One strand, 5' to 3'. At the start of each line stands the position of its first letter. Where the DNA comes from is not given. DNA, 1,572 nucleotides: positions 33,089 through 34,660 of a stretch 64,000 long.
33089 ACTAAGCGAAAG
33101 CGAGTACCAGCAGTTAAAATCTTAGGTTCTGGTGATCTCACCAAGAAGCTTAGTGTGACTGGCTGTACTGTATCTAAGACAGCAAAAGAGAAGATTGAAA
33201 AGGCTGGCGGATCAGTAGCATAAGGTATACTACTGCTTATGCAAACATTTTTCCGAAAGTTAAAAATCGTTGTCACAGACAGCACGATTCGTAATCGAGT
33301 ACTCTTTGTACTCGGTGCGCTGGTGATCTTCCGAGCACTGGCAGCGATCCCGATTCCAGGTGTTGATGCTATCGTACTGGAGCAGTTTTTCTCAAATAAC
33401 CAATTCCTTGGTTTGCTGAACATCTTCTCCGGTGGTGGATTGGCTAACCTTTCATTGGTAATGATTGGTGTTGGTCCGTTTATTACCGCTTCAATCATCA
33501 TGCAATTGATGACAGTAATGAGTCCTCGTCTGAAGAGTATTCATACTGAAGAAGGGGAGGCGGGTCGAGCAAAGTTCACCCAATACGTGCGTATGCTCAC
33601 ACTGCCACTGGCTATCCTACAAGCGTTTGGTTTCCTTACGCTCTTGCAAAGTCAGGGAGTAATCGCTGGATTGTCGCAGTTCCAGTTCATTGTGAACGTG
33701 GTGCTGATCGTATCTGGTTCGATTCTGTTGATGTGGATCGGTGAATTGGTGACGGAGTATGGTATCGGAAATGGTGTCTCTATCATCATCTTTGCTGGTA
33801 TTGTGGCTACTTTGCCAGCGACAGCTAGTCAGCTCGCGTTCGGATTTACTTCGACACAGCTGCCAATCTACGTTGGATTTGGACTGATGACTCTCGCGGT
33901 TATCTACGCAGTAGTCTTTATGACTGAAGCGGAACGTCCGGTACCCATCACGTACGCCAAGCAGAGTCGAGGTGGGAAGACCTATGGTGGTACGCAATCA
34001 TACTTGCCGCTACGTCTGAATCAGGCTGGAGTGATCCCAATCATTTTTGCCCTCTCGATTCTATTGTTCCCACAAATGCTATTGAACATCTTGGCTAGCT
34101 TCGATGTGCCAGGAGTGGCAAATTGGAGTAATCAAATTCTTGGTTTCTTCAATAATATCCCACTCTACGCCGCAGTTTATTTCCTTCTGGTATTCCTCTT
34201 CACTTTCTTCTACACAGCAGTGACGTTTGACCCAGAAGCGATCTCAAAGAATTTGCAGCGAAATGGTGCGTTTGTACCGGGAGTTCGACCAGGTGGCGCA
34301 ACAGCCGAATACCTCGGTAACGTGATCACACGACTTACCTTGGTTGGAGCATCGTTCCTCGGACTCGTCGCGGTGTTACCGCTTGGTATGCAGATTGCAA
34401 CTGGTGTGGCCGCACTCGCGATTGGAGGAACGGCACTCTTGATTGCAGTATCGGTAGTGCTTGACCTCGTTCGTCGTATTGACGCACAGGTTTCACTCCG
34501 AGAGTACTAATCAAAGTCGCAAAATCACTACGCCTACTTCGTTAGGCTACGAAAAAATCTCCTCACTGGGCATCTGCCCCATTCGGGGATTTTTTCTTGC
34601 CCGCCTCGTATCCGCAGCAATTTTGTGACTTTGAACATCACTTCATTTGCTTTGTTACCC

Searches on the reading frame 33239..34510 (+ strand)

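Call 55: search_protein_families(library=pfam, proteins=[window:33239-34510:+], max_evalue=0.00001)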
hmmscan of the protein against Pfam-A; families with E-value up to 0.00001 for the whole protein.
window:33239-34510:+ (423 aa): 1 family
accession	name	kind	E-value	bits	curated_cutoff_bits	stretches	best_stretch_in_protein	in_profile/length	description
PF00344.25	SecY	-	1.5e-97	327.1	32.2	1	72-411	1-306/306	SecY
